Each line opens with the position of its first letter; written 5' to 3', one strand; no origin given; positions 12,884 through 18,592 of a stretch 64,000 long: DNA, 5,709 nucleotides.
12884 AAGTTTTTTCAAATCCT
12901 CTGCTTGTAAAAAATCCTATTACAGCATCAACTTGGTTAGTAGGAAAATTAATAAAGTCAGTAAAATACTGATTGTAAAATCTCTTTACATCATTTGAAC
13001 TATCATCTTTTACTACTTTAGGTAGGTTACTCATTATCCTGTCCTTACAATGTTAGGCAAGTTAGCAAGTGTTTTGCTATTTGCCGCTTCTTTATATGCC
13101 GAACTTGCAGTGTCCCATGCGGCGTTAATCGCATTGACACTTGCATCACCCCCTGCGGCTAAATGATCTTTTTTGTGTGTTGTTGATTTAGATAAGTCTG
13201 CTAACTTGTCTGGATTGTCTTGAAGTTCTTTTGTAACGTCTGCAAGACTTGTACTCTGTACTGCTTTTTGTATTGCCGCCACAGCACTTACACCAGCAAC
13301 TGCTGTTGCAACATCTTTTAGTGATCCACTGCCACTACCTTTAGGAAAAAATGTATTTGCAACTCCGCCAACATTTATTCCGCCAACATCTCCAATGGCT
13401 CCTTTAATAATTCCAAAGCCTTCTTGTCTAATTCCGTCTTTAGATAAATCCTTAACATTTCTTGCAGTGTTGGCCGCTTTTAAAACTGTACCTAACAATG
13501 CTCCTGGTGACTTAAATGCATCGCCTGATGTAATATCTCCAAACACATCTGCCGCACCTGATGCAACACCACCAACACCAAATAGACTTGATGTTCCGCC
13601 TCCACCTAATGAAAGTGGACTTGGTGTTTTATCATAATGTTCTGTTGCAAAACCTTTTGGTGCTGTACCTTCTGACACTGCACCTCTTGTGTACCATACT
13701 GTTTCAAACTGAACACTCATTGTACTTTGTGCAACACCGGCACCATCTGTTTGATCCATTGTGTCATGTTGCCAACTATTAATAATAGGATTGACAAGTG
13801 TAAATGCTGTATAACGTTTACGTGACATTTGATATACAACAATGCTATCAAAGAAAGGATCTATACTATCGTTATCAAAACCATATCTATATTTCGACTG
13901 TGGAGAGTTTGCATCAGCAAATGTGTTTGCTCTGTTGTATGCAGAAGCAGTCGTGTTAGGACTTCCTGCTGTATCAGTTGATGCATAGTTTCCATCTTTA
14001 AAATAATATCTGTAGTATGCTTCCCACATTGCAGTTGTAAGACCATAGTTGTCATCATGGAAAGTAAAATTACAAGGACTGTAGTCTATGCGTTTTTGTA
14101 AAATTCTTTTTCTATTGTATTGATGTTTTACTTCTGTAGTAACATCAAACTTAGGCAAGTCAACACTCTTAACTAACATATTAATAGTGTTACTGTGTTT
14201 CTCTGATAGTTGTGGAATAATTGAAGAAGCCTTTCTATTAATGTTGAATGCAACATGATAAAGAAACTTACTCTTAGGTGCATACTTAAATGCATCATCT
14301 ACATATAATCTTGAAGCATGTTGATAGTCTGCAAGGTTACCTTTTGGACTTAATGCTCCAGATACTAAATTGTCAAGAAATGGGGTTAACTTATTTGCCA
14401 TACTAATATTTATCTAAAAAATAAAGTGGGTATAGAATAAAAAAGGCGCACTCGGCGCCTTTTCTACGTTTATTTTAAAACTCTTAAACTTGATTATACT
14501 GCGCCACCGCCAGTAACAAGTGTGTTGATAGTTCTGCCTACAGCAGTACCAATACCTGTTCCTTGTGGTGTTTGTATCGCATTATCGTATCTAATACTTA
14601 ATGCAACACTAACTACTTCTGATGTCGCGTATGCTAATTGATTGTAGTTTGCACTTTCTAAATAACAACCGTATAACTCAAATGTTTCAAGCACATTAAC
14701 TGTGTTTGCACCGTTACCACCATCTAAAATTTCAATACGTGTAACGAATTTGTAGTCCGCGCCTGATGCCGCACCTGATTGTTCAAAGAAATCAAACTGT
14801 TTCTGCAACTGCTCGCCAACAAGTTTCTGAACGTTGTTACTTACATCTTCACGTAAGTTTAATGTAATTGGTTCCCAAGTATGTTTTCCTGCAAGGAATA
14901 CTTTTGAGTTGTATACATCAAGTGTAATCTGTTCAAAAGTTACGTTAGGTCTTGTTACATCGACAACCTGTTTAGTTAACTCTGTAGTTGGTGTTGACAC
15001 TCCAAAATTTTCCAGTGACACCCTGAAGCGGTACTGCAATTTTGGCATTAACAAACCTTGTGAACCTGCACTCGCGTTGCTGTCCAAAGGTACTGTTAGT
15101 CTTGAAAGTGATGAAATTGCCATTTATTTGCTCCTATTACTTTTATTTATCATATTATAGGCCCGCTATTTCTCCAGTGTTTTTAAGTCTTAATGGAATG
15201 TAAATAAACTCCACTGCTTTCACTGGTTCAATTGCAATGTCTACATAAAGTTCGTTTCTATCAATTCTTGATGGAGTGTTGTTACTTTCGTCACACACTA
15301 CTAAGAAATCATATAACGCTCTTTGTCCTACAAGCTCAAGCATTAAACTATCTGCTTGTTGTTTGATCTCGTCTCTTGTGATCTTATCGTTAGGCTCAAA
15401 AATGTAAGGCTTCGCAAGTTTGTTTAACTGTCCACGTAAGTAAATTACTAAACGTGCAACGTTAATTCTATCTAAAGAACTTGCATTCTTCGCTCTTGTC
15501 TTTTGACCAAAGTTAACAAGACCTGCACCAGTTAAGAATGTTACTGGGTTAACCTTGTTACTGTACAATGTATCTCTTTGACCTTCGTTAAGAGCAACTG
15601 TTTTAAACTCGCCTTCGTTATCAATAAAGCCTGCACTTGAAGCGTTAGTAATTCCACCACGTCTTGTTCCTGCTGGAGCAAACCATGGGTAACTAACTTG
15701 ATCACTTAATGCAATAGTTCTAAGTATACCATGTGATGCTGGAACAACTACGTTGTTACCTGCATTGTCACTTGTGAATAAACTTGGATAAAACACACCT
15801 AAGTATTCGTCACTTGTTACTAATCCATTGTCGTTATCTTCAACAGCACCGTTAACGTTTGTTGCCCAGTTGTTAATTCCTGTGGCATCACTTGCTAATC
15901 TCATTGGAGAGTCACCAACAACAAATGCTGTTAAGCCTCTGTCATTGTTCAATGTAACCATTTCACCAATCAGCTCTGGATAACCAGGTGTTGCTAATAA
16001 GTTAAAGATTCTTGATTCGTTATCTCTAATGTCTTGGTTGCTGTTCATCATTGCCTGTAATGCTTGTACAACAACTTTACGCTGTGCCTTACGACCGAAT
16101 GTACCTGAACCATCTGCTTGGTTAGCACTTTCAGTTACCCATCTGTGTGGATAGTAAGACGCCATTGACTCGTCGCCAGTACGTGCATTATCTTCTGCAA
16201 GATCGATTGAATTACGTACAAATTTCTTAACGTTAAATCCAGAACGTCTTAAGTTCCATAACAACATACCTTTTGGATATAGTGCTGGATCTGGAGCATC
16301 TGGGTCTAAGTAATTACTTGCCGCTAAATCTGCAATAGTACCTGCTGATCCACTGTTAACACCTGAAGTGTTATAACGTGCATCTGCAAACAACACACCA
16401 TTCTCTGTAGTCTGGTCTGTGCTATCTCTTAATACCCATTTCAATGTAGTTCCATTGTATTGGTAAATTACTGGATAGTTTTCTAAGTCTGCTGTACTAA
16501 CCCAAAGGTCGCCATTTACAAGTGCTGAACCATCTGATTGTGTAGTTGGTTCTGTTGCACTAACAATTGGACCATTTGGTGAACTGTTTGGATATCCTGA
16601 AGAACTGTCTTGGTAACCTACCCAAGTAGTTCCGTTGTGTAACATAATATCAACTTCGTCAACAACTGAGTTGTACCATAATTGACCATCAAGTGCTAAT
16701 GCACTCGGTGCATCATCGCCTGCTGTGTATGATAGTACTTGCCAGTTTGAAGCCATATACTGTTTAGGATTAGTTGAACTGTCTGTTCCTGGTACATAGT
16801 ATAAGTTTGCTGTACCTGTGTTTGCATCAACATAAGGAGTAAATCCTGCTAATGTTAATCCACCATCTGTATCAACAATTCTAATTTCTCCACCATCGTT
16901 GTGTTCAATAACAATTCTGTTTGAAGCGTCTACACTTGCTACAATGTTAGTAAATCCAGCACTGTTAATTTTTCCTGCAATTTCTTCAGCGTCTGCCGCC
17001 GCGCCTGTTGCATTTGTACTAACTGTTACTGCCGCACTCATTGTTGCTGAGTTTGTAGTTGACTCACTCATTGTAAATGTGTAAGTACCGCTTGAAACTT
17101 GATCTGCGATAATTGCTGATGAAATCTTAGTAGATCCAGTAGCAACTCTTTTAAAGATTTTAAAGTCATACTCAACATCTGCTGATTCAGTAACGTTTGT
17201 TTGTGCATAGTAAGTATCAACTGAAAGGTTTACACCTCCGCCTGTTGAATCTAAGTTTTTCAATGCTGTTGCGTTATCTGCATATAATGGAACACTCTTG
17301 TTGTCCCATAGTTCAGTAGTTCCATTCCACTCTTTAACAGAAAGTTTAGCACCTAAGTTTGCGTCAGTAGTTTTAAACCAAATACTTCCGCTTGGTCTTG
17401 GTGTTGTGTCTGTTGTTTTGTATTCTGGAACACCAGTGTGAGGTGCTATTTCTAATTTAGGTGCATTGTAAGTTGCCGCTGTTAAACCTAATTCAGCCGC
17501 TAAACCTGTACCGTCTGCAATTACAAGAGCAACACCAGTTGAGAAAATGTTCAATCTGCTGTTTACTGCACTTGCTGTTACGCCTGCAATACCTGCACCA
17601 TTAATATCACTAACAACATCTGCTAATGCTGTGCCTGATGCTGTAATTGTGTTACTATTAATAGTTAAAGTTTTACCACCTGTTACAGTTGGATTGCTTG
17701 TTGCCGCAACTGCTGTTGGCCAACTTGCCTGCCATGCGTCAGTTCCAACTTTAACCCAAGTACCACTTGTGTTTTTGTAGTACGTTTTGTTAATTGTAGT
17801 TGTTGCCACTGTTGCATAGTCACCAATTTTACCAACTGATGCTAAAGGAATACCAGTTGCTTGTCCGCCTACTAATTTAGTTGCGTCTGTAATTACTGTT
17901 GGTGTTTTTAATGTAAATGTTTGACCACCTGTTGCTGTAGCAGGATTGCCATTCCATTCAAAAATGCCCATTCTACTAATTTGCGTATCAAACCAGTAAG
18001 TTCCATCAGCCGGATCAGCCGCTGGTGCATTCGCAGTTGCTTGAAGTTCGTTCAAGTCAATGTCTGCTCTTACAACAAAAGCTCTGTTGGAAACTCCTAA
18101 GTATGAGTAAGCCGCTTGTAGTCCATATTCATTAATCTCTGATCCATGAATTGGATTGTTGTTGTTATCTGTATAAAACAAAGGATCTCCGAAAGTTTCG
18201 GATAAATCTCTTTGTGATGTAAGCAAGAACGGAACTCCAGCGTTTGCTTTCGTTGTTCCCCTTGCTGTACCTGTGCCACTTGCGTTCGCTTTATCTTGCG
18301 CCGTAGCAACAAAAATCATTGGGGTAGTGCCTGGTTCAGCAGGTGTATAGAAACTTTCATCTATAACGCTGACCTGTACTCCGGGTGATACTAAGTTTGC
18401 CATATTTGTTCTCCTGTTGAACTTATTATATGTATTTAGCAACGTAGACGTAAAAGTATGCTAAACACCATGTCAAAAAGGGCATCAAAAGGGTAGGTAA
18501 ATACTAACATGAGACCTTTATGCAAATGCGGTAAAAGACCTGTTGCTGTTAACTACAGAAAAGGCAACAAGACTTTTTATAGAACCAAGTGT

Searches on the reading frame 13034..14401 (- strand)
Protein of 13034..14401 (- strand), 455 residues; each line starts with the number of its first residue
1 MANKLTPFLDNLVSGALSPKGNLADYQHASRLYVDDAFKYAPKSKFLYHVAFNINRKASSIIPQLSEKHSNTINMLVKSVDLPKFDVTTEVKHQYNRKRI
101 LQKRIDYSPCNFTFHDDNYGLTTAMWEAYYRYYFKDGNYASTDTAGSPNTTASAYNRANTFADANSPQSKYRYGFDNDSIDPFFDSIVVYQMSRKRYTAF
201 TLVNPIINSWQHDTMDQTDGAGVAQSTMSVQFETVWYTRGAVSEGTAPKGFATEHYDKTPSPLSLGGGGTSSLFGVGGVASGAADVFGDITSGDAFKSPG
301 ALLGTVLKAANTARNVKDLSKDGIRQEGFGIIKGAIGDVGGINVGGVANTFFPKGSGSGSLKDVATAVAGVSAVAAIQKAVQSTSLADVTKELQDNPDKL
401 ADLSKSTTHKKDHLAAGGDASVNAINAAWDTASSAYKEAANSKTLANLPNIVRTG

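Call 27: search_dna_similar(query=window:13034-14401:-, collection=phages, mode=protein, max_rows=15)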
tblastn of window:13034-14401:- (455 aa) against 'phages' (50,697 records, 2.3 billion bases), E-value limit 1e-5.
Records with a match: 86; places in all: 86; records where one place covers at least 80% of the query: 0.
Best place of each record, by identity: <60% 86.
By first word of the organism name: Escherichia 32; Pseudomonas 11; Klebsiella 11; Erwinia 8; Salmonella 8; Yersinia 4; Serratia 2; Pectobacterium 2; Xanthomonas 2; Agrobacterium 2; and 3 more.
By host as written in the record: - 9; Escherichia coli 9; Pseudomonas aeruginosa PAO1 5; Klebsiella pneumoniae 5; Salmonella enterica subsp. enterica serovar Typhimurium 4; Pseudomonas aeruginosa 3; Erwinia amylovora 3; Erwinia amylovora SNUABM_01 3; and 33 more.
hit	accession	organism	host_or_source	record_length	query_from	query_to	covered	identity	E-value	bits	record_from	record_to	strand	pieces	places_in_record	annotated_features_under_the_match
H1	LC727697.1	Pseudomonas phage sp. 30-2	Pseudomonas aeruginosa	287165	8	237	51%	29.5%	2e-19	98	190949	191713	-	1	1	hypothetical protein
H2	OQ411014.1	Escherichia phage EJP2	Escherichia coli FORC82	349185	6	233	50%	28.0%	1e-10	70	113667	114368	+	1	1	hypothetical protein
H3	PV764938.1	Sinorhizobium phage Phosso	Sinohrizobium meliloti NRRL L-50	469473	42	237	43%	32.2%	1e-17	92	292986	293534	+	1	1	tail tube protein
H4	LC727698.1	Pseudomonas phage sp. 30-3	Pseudomonas aeruginosa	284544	42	237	43%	30.0%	3e-19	97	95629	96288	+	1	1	hypothetical protein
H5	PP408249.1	Pseudomonas phage vB_Pa-PAC2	Pseudomonas aeruginosa PAO1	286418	42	237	43%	30.0%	3e-19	97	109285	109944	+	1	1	putative baseplate wedge protein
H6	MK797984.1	Pseudomonas phage vB_PaeM_PA5oct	-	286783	42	237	43%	30.0%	3e-19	97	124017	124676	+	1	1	structural protein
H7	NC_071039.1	Pseudomonas phage vB_PaeM_PA5oct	-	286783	42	237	43%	30.0%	3e-19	97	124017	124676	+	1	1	tail tube protein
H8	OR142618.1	Pseudomonas phage Callisto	Pseudomonas aeruginosa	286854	42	237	43%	30.0%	3e-19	97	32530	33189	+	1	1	hypothetical protein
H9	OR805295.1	Pseudomonas phage Paride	Pseudomonas aeruginosa PAO1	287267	42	237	43%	30.0%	3e-19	97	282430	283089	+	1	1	tail tube protein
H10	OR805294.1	Pseudomonas phage Ettore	Pseudomonas aeruginosa PAO1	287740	42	237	43%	30.0%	3e-19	97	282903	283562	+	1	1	tail tube protein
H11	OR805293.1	Pseudomonas phage Deifobo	Pseudomonas aeruginosa PAO1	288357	42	237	43%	30.0%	3e-19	97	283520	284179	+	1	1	tail tube protein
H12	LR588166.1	Pseudomonas phage vB_PaeM_MIJ3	-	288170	42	237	43%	30.0%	3e-19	97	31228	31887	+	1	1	structural protein: structural protein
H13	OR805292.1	Pseudomonas phage Cassandra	Pseudomonas aeruginosa PAO1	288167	42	237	43%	30.0%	3e-19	97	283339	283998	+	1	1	tail tube protein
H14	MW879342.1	Erwinia phage pEa_SNUABM_19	Erwinia amylovora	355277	6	235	51%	25.5%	1e-10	70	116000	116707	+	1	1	hypothetical protein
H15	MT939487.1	Erwinia phage pEa_SNUABM_47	Erwinia amylovora SNUABM_01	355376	6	235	51%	25.5%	1e-10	70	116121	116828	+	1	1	putative structural protein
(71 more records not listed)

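Call 72: search_protein_families(library=phrogs, proteins=[window:13034-14401:-], max_evalue=1e-10)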
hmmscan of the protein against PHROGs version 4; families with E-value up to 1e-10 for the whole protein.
window:13034-14401:- (455 aa): 1 family
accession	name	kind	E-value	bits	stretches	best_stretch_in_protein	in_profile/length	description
phrog_13438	-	tail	3e-15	57.2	1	40-235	53-248/364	tail tube protein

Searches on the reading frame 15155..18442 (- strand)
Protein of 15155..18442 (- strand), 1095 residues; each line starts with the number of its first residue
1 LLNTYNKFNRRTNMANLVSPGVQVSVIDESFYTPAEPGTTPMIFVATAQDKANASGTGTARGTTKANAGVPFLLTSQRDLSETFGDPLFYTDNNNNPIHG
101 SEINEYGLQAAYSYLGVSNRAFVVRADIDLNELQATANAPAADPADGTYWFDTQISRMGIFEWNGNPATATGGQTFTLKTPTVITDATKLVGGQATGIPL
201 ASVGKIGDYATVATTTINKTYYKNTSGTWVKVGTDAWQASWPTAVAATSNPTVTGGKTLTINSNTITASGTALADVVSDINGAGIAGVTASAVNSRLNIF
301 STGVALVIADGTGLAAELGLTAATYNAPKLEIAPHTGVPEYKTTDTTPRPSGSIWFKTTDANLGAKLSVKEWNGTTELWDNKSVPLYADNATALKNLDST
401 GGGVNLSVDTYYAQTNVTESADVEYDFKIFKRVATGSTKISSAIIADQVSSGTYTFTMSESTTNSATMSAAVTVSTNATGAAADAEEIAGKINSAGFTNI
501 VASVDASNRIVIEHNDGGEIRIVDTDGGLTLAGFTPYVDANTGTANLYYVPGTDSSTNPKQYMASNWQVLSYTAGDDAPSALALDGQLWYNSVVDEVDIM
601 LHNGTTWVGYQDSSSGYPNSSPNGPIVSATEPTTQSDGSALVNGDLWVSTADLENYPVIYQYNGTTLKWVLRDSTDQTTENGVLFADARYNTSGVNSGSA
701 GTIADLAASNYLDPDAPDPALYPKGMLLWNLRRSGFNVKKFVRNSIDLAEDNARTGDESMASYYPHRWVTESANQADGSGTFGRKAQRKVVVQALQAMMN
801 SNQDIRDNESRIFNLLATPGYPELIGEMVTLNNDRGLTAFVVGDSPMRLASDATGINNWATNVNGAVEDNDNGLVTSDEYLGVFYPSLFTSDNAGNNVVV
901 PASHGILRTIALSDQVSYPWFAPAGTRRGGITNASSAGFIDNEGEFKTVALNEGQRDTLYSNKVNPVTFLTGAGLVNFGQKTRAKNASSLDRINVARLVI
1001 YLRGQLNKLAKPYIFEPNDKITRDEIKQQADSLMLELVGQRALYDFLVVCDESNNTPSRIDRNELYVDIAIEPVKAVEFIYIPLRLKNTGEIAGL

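Call 72: search_protein_families(library=phrogs, proteins=[window:15155-18442:-], max_evalue=1e-10)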
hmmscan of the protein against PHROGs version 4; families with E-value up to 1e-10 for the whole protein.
window:15155-18442:- (1095 aa): 4 families
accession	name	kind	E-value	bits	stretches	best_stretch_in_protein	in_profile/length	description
phrog_10581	-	tail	8.4e-236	786.4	1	14-1090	1-913/915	tail sheath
phrog_23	-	tail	2.3e-52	179.4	1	440-1090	15-466/496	tail sheath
phrog_17610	-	tail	1.1e-15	57.5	1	876-1091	902-1111/1135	tail sheath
phrog_34521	-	tail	2e-12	46.9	1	883-1088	754-952/962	tail sheath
